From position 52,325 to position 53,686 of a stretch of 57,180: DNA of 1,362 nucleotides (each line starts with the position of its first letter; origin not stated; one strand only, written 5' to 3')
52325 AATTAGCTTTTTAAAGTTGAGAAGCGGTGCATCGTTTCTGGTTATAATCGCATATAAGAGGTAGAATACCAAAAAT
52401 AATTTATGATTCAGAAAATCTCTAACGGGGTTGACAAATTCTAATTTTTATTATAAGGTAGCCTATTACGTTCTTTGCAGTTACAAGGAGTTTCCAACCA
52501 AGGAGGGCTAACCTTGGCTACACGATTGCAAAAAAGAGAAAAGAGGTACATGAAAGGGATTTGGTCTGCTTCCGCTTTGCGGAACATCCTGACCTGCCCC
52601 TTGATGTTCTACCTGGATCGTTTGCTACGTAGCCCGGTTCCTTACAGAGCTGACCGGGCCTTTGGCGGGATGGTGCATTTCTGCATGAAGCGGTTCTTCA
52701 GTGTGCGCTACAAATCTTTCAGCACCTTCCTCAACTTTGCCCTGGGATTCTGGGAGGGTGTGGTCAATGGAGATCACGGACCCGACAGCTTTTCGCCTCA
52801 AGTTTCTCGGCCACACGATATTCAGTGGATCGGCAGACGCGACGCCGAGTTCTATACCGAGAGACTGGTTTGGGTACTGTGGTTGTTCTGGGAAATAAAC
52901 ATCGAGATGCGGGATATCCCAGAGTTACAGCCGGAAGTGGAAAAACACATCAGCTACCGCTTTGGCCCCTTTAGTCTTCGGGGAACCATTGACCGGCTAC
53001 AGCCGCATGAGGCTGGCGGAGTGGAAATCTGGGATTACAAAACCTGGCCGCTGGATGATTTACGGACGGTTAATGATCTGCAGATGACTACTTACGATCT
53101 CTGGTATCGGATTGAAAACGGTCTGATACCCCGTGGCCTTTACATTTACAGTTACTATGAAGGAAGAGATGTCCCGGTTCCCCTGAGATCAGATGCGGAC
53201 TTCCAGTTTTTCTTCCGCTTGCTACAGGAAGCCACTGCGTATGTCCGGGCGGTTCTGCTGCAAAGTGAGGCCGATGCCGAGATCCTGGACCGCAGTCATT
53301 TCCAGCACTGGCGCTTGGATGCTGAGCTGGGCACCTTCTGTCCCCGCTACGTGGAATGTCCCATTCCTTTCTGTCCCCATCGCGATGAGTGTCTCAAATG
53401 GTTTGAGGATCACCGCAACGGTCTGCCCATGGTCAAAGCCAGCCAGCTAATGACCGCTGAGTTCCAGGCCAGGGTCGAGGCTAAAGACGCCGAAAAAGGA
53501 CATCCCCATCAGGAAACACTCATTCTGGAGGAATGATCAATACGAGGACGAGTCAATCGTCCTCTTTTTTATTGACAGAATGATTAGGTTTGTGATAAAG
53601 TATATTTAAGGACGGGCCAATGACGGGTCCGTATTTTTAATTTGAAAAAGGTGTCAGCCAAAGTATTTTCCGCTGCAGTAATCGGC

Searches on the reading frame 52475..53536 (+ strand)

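Call 13: search_protein_families(library=pfam, proteins=[window:52475-53536:+], max_evalue=0.001)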
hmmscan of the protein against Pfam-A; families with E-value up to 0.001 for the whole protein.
window:52475-53536:+ (353 aa): 1 family
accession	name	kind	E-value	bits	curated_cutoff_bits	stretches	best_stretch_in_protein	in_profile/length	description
PF12705.13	PDDEXK_1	-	2.4e-16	60.9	22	1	30-214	2-172/247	PD-(D/E)XK nuclease superfamily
